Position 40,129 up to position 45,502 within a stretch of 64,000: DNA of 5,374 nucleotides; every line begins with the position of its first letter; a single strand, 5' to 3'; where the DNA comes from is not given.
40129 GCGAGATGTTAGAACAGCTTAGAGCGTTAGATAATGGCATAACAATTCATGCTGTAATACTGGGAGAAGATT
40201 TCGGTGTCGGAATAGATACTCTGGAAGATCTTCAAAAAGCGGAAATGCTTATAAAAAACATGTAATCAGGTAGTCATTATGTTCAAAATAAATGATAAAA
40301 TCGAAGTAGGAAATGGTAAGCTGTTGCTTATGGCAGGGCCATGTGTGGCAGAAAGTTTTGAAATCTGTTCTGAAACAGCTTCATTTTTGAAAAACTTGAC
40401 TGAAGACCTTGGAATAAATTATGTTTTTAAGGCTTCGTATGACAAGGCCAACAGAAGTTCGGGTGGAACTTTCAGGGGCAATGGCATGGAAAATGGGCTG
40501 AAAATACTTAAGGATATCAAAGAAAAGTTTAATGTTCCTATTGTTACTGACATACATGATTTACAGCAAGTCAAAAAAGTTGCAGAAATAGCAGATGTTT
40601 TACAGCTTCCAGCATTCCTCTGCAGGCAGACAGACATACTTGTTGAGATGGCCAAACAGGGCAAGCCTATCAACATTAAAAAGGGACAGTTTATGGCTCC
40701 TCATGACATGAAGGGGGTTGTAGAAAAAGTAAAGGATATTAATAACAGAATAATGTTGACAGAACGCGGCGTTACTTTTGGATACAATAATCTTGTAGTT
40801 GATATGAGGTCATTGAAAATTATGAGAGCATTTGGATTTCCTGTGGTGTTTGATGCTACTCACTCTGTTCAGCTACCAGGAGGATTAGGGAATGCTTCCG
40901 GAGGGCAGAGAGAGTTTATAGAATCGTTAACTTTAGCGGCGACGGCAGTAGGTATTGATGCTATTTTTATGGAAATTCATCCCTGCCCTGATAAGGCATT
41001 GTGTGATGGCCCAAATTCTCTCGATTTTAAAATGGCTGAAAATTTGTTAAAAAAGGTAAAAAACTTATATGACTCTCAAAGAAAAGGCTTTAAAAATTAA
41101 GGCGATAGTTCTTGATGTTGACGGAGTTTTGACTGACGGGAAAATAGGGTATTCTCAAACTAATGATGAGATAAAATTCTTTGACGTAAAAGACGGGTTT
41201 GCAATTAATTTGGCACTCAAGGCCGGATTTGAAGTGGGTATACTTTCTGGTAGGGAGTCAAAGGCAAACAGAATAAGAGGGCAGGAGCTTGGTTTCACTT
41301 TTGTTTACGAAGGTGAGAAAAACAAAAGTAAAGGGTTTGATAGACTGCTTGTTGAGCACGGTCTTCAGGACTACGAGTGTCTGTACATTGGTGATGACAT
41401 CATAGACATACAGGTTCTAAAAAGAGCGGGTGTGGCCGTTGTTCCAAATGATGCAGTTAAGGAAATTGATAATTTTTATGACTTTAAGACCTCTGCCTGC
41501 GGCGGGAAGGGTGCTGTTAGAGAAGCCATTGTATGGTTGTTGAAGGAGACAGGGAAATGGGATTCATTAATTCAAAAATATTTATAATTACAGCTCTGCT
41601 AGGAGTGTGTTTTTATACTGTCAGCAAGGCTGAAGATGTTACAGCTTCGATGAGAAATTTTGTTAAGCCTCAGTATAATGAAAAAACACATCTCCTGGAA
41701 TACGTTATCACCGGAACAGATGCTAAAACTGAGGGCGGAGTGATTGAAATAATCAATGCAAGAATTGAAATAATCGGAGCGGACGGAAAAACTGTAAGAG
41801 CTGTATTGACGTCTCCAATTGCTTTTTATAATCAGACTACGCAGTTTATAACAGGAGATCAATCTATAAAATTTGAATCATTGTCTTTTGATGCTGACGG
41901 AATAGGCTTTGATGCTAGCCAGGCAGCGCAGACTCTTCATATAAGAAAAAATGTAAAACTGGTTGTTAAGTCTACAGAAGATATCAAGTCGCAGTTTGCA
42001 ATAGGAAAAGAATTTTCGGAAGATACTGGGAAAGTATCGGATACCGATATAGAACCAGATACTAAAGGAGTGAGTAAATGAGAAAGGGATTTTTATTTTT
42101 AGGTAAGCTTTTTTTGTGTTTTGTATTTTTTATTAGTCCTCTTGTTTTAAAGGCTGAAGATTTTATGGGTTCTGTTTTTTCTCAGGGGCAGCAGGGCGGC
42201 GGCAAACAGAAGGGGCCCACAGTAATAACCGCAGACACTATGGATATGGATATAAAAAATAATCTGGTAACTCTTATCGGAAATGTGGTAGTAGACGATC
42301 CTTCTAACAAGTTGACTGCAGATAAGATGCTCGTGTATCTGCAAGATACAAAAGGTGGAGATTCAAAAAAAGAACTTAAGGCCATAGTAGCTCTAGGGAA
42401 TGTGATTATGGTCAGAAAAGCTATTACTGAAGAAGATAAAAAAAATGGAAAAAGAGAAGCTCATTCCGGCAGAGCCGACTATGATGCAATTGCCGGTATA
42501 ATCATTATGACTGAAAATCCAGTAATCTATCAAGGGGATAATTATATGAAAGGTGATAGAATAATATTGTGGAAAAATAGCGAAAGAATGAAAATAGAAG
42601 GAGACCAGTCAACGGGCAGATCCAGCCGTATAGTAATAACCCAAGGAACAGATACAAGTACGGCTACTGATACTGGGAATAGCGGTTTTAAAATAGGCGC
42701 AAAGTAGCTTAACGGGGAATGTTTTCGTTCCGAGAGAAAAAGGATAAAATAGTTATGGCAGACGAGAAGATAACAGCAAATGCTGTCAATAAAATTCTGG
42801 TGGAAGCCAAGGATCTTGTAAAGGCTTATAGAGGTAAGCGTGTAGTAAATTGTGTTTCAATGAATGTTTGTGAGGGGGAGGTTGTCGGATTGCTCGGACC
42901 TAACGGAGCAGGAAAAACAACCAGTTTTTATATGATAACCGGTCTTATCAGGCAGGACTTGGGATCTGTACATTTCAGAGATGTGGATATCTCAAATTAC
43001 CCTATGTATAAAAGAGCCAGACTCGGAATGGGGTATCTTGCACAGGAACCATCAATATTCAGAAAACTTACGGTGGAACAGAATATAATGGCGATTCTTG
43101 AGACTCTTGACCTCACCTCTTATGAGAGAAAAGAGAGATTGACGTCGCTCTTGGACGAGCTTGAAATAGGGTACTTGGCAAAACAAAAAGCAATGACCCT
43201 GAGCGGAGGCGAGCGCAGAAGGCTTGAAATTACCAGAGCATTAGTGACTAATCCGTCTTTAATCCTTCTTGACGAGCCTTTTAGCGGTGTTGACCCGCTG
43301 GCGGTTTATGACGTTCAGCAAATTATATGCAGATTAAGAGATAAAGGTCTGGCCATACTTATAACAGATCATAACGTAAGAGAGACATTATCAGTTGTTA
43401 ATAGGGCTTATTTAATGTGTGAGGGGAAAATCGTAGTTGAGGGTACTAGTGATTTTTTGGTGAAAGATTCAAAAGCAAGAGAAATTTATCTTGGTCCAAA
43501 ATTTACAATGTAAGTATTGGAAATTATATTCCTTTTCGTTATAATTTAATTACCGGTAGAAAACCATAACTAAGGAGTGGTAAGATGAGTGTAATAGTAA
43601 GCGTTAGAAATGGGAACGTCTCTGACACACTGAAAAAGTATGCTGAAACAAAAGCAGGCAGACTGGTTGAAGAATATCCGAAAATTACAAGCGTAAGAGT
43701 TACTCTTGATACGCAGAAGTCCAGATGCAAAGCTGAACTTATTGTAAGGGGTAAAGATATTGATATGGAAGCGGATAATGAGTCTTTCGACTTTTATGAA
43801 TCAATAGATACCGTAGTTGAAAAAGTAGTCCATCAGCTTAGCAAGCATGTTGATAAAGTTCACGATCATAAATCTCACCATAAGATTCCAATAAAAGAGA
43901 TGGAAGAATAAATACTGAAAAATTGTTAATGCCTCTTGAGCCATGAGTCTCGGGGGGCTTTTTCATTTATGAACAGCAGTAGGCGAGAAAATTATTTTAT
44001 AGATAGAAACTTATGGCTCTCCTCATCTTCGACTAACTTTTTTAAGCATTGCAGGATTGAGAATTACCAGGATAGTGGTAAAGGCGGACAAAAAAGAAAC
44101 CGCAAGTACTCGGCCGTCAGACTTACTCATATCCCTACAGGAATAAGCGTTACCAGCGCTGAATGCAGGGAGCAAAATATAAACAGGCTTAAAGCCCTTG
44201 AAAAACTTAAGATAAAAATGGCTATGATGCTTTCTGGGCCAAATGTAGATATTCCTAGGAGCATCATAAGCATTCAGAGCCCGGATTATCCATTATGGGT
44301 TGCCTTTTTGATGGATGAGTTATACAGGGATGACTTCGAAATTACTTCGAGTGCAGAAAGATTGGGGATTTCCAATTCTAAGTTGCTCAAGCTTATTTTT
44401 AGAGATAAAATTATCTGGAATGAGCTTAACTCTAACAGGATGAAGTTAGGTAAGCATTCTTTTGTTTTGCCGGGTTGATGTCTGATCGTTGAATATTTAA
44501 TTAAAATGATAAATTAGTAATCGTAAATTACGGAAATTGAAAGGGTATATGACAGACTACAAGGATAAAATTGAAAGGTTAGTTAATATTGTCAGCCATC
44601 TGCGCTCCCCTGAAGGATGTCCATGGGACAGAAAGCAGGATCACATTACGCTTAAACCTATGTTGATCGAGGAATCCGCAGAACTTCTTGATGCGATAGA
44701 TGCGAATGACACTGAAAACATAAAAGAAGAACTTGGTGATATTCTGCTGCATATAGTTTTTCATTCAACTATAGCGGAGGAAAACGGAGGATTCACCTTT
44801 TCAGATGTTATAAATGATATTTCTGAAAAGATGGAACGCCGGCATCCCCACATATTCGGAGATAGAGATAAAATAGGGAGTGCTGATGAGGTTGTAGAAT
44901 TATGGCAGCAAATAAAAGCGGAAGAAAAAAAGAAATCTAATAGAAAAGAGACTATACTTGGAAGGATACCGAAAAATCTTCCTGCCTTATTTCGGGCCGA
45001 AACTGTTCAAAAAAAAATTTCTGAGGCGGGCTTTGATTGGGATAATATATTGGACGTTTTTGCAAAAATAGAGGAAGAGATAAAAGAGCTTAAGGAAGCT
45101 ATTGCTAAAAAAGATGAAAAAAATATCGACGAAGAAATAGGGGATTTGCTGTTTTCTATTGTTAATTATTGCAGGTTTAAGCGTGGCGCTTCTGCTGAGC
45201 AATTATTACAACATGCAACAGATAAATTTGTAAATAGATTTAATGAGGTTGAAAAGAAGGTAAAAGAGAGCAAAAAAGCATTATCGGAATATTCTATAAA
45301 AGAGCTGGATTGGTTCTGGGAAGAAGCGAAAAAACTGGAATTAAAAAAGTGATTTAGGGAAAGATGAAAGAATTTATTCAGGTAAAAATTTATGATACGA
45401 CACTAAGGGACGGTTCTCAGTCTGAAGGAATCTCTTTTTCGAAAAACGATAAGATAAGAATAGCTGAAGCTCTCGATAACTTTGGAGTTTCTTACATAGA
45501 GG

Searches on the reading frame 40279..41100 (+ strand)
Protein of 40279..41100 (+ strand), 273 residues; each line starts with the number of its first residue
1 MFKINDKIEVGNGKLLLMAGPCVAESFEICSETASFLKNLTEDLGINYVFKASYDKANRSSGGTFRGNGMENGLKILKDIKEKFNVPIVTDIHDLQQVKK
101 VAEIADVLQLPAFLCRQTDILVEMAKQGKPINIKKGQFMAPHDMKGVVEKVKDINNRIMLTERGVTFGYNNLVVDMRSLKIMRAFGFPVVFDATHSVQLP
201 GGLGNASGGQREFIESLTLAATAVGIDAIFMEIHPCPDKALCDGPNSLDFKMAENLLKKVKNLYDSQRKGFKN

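Call 65: search_protein_families(library=ncbifam, proteins=[window:40279-41100:+], max_evalue=1e-8)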
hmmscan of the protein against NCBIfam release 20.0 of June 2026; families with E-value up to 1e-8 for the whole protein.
window:40279-41100:+ (273 aa): 8 families
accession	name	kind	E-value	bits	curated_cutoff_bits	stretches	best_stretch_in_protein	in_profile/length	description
NF003543.0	PRK05198.1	equivalog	5.4e-119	396.2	242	1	8-265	10-269/273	3-deoxy-8-phosphooctulonate synthase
TIGR01362.1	KDO8P_synth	equivalog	3.1e-111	370.7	314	1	14-265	2-254/258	3-deoxy-8-phosphooctulonate synthase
NF009109.0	PRK12457.1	equivalog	8.6e-91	304.1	457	1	2-265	3-270/281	3-deoxy-8-phosphooctulonate synthase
NF006421.0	PRK08673.1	subfamily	2.7e-42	145.2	335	1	4-268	85-334/338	3-deoxy-7-phosphoheptulonate synthase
TIGR01361.1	DAHP_synth_Bsub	equivalog_domain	1.7e-37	129.2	267.75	1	6-262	17-259/260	3-deoxy-7-phosphoheptulonate synthase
NF009933.0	PRK13396.1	subfamily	8.3e-32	110.5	486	1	5-262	91-336/352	3-deoxy-7-phosphoheptulonate synthase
NF009239.0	PRK12595.1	equivalog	1.3e-31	109.9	279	1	8-267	112-357/360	bifunctional 3-deoxy-7-phosphoheptulonate synthase/chorismate mutase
NF041229.1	BagF_FevY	exception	2.5e-27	96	700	1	8-256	84-318/340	phospho-2-dehydro-3-deoxyheptonate aldolase BagF/FevY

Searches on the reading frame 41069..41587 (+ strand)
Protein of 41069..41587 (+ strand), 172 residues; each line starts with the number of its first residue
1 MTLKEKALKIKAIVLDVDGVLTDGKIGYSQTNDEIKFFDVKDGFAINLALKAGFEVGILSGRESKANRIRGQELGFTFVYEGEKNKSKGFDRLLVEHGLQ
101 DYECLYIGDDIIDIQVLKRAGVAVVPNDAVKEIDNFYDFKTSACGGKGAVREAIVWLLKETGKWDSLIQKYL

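Call 65: search_protein_families(library=ncbifam, proteins=[window:41069-41587:+], max_evalue=1e-8)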
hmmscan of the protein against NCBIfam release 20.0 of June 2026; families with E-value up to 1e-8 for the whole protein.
window:41069-41587:+ (172 aa): 6 families
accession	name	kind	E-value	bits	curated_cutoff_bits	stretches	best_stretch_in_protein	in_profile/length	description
TIGR01670.1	KdsC-phosphatas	subfamily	1.2e-40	139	106.95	1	10-158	1-149/154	3-deoxy-D-manno-octulosonate 8-phosphate phosphatase, YrbI family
NF007019.0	PRK09484.1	equivalog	2.5e-38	131.6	208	1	4-165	19-180/187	3-deoxy-manno-octulosonate-8-phosphatase KdsC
TIGR02726.1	phenyl_P_delta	equivalog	4.9e-37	127.7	281.95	1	5-170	2-167/169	phenylphosphate carboxylase subunit delta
NF058599.1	KDN-9-PPhBT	equivalog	2.5e-31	108.9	180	1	10-159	2-151/152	3-deoxy-D-glycero-D-galacto-nonulopyranosonate 9-phosphatase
TIGR01662.1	HAD-SF-IIIA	subfamily_domain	2.6e-13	50.3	44.6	1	11-125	1-136/141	HAD-IIIA family hydrolase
NF002245.0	PRK01158.1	equivalog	9.6e-11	41.4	198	0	79-159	151-230/233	phosphoglycolate phosphatase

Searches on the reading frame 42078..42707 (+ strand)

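Call 65: search_protein_families(library=ncbifam, proteins=[window:42078-42707:+], max_evalue=1e-8)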
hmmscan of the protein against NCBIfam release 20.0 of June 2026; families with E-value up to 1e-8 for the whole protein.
window:42078-42707:+ (209 aa): 2 families
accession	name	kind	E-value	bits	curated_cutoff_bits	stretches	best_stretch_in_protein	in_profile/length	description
TIGR03002.1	outer_YhbN_LptA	equivalog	3.9e-18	65.7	71.7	1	44-187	6-139/142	lipopolysaccharide transport periplasmic protein LptA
NF008143.0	PRK10894.1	equivalog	3e-12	46.2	234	1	43-192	31-171/184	lipopolysaccharide ABC transporter substrate-binding protein LptA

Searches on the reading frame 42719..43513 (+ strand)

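Call 65: search_protein_families(library=ncbifam, proteins=[window:42719-43513:+], max_evalue=1e-8)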
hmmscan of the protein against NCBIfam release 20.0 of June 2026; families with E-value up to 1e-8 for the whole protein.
window:42719-43513:+ (264 aa): 179 families (the best 25 are shown)
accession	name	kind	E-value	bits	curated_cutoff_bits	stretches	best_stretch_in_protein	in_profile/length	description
TIGR04406.1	LPS_export_lptB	equivalog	6.8e-104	346.4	240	1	29-264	3-239/239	LPS export ABC transporter ATP-binding protein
NF008144.0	PRK10895.1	equivalog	1.3e-86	290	381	1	28-263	4-240/241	LPS export ABC transporter ATP-binding protein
TIGR01188.1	drrA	subfamily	4.4e-48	164.1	312.45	1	35-247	1-211/302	daunorubicin resistance ABC transporter, ATP-binding protein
TIGR03410.1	urea_trans_UrtE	equivalog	1.7e-45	155.3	285.8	1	29-247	2-219/230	urea ABC transporter ATP-binding subunit UrtE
TIGR03864.1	PQQ_ABC_ATP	hypoth_equivalog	5.1e-42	143.9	302.25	1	29-255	3-227/236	ABC transporter, ATP-binding subunit, PQQ-dependent alcohol dehydrogenase system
NF033858.1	ABC2_perm_RbbA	equivalog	1.9e-41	141.9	1050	1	14-255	253-492/909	ribosome-associated ATPase/putative transporter RbbA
TIGR03411.1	urea_trans_UrtD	equivalog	1.5e-40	139.4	304.1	1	28-259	3-241/242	urea ABC transporter ATP-binding protein UrtD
NF008449.1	PRK11300.1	equivalog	2.1e-40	138.6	362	1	25-259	3-253/255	high-affinity branched-chain amino acid ABC transporter ATP-binding protein LivG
NF010059.0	PRK13536.1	equivalog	1.8e-39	135.5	549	1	6-251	22-265/342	nodulation factor ABC transporter ATP-binding protein NodI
TIGR03740.1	galliderm_ABC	subfamily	2.7e-39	135.2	309.75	1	29-243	2-207/223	lantibiotic protection ABC transporter ATP-binding subunit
NF040840.2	tungstate_WtpC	equivalog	1.7e-37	129.6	440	1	28-251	2-222/347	tungstate ABC transporter ATP-binding protein WtpC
NF008626.0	PRK11614.1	equivalog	1.9e-37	129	441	1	31-259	9-236/237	high-affinity branched-chain amino acid ABC transporter ATP-binding protein LivF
TIGR03265.1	PhnT2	equivalog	3.4e-37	128.5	457.7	1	28-245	5-220/353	putative 2-aminoethylphosphonate ABC transporter ATP-binding protein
NF010060.0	PRK13537.1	equivalog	3.5e-37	127.9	521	1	22-250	10-236/314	nodulation factor ABC transporter ATP-binding protein NodI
NF006987.0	PRK09452.1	equivalog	1e-36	126.5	482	1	19-244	9-232/378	spermidine/putrescine ABC transporter ATP-binding protein PotA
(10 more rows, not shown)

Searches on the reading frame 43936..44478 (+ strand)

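Call 66: search_protein_families(library=ncbifam, proteins=[window:43936-44478:+], max_evalue=1e-8)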
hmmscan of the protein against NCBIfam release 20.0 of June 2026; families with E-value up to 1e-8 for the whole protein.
window:43936-44478:+ (180 aa): 4 families
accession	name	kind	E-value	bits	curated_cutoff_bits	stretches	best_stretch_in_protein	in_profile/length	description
TIGR03072.1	release_prfH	equivalog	4.4e-15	55.7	166.65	1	13-96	83-165/200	peptide chain release factor H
TIGR00019.1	prfA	equivalog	5.7e-15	55.1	423.25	1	38-97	223-282/361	peptide chain release factor 1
TIGR00020.2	prfB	exception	8e-15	54.7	370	1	38-97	228-287/353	peptide chain release factor 2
NF001859.2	PRK00591.1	equivalog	2.2e-14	53.3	400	1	38-97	215-274/347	peptide chain release factor 1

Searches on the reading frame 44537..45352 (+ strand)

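Call 66: search_protein_families(library=ncbifam, proteins=[window:44537-45352:+], max_evalue=1e-8)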
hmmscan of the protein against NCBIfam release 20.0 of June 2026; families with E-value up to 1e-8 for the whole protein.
window:44537-45352:+ (271 aa): 9 families
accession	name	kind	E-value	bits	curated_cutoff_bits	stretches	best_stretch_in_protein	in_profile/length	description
NF052436.1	YabN_Meth_PPase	exception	1.8e-95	320.8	525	1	9-266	228-486/486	bifunctional methyltransferase/pyrophosphohydrolase YabN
NF007113.1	PRK09562.1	equivalog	5.4e-91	304.7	208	1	11-266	1-250/251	nucleoside triphosphate pyrophosphohydrolase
TIGR00444.1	mazG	subfamily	3.4e-83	279.1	148.3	1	18-265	1-248/248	MazG family protein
NF008986.0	PRK12333.1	equivalog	3.1e-56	190.6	292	1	13-233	2-197/204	nucleoside triphosphate pyrophosphohydrolase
NF008989.0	PRK12334.2-1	equivalog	2.7e-39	135.1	494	1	15-159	118-260/328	nucleoside triphosphate pyrophosphohydrolase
NF008988.0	PRK12334.1-4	equivalog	2.3e-36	125.3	501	1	14-167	135-283/335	nucleoside triphosphate pyrophosphohydrolase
NF008990.0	PRK12334.2-2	equivalog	4.6e-36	125.1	884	1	16-166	148-295/436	nucleoside triphosphate pyrophosphohydrolase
NF008991.0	PRK12334.2-3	equivalog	4.1e-34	118.8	696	1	16-166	140-287/454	nucleoside triphosphate pyrophosphohydrolase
NF008987.0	PRK12334.1-1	equivalog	9.6e-28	97.2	375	1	13-175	85-245/326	nucleoside triphosphate pyrophosphohydrolase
